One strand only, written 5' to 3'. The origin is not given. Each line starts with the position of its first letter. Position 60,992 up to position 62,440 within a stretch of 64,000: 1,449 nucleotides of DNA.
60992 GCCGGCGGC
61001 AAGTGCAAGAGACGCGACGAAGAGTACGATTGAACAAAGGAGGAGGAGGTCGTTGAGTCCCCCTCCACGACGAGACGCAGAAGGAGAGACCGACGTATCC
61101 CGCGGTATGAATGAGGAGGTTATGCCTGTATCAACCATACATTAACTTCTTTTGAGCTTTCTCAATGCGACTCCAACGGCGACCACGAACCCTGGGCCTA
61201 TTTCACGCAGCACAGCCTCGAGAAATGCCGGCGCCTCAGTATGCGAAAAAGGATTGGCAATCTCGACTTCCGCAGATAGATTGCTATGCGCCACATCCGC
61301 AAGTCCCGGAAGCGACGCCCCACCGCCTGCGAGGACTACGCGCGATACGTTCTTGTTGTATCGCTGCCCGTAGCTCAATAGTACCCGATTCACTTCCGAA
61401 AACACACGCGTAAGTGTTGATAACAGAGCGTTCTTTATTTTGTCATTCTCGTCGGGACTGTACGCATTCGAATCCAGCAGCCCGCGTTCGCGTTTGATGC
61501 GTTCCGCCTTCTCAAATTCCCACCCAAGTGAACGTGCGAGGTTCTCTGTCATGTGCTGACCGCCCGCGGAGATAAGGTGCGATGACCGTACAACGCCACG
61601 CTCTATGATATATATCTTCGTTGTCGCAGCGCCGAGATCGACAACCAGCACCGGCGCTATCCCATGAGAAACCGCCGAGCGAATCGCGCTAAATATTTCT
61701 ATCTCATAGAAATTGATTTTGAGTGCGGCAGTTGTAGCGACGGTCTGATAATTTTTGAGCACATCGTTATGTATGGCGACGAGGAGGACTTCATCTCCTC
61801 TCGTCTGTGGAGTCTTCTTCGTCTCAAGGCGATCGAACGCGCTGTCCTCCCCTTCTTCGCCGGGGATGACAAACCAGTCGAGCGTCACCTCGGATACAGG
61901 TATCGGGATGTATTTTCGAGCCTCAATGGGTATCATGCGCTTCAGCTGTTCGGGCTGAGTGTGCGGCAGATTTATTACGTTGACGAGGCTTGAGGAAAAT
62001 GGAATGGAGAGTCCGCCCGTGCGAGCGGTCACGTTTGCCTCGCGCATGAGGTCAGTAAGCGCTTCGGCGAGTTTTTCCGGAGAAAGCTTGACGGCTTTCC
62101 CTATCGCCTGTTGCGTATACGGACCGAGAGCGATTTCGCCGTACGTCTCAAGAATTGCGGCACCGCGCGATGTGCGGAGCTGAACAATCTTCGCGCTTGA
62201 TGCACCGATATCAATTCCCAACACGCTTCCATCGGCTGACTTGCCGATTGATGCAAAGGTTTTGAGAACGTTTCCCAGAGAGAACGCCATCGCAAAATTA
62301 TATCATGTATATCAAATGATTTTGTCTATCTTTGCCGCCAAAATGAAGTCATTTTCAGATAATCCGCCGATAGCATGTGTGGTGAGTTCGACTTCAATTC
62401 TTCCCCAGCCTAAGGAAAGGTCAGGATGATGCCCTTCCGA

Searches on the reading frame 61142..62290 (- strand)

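Call 101: search_protein_families(library=pfam, proteins=[window:61142-62290:-], max_evalue=0.00001)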
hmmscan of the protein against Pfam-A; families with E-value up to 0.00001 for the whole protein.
window:61142-62290:- (382 aa): 3 families
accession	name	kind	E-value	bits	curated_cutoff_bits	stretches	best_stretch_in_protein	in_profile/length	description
PF11104.14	PilM_2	-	1.1e-36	126.9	27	1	25-378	1-339/340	Type IV pilus assembly protein PilM;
PF14450.12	FtsA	-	9.9e-19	68.4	31.8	1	216-359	2-125/127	Cell division protein FtsA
PF06723.19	MreB_Mbl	-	1.9e-07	30.7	27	0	282-346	239-305/327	MreB/Mbl protein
